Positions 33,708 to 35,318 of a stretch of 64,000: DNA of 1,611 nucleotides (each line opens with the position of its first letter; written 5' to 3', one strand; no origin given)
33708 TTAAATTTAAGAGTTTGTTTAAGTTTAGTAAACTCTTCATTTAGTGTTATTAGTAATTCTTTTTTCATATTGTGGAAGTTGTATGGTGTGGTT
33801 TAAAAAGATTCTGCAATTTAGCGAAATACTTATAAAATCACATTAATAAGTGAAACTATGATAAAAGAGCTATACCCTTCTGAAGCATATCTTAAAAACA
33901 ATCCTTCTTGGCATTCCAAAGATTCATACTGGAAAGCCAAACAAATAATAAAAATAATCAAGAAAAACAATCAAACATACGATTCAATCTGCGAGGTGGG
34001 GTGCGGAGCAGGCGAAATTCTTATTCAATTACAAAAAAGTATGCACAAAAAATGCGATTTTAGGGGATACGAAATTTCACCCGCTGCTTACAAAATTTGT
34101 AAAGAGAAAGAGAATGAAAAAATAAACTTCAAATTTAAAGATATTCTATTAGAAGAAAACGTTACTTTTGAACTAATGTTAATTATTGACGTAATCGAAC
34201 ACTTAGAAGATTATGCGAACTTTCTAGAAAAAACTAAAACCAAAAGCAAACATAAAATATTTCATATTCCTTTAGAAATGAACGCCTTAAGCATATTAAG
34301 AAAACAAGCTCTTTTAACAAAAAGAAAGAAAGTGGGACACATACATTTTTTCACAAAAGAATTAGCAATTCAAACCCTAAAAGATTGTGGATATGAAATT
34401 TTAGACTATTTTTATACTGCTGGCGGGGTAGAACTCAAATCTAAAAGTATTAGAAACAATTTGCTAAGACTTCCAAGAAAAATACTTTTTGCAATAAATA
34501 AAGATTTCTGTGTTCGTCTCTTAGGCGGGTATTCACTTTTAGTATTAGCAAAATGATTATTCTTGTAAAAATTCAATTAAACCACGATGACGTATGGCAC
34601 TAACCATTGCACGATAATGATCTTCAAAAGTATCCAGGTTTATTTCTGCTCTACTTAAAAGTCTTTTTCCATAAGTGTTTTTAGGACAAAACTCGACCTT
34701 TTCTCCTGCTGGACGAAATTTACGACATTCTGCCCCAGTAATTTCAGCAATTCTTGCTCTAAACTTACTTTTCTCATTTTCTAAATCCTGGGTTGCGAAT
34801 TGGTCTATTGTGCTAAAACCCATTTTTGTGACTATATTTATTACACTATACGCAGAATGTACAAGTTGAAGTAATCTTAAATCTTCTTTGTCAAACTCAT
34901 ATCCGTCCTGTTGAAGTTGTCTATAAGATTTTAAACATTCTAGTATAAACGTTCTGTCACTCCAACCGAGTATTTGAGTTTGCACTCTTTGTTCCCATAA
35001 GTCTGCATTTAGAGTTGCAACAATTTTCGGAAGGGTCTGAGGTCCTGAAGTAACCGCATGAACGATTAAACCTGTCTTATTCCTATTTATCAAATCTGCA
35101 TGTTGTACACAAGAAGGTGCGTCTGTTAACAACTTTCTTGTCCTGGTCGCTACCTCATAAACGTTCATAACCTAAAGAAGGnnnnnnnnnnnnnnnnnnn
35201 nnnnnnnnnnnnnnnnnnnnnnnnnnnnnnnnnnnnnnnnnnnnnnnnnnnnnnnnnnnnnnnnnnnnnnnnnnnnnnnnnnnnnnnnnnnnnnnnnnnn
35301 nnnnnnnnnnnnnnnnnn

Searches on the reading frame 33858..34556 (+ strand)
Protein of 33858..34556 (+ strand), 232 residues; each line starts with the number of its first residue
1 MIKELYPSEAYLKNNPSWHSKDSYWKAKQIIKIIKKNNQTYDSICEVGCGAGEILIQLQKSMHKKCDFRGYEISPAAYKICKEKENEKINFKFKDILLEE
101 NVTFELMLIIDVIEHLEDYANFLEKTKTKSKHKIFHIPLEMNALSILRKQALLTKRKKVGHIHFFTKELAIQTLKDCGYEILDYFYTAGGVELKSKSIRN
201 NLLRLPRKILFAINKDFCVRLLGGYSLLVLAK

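Call 3: search_protein_families(library=pfam, proteins=[window:33858-34556:+], max_evalue=0.1)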
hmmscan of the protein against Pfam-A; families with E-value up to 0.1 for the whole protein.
window:33858-34556:+ (232 aa): 7 families
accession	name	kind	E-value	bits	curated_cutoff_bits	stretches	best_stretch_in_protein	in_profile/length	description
PF13489.12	Methyltransf_23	-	3.5e-10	40.3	27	1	38-182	20-162/164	Methyltransferase domain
PF08242.18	Methyltransf_12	-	1.6e-08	35.6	30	1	46-126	2-88/98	Methyltransferase domain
PF13847.12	Methyltransf_31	-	2.4e-08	34.2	27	1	43-132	6-103/145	Methyltransferase domain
PF13649.12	Methyltransf_25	-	1.1e-06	29.6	27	1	44-125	1-88/97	Methyltransferase domain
PF08241.18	Methyltransf_11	-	1.1e-06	29.6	21.2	1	46-125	2-82/95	Methyltransferase domain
PF01209.24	Ubie_methyltran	-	0.0004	20.2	20.1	1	23-89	33-96/233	ubiE/COQ5 methyltransferase family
PF05175.20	MTS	-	0.064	13.3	23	0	27-86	19-76/170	Methyltransferase small domain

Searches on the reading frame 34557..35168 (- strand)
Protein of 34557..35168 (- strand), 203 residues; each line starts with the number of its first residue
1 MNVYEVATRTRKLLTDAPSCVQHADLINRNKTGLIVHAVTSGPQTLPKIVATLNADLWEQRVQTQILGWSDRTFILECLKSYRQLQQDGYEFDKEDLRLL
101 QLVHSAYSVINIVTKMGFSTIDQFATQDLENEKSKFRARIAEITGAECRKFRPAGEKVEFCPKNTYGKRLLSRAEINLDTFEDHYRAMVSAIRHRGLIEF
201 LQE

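Call 3: search_protein_families(library=pfam, proteins=[window:34557-35168:-], max_evalue=0.1)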
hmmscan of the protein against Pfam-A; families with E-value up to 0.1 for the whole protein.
window:34557-35168:- (203 aa): 0 families

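Call 4: search_protein_families(library=ncbifam, proteins=[window:34557-35168:-], max_evalue=0.1)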
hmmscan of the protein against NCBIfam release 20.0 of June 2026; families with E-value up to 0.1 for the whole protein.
window:34557-35168:- (203 aa): 0 families

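Call 5: search_protein_families(library=padloc, proteins=[window:34557-35168:-], max_evalue=0.1)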
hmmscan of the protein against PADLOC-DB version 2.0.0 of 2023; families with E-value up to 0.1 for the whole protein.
window:34557-35168:- (203 aa): 0 families

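Call 88: search_solved_structures(query=window:34557-35168:-, max_evalue=1)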
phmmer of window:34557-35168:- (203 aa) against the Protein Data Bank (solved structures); distinct sequences matched with E-value up to 1: 0.
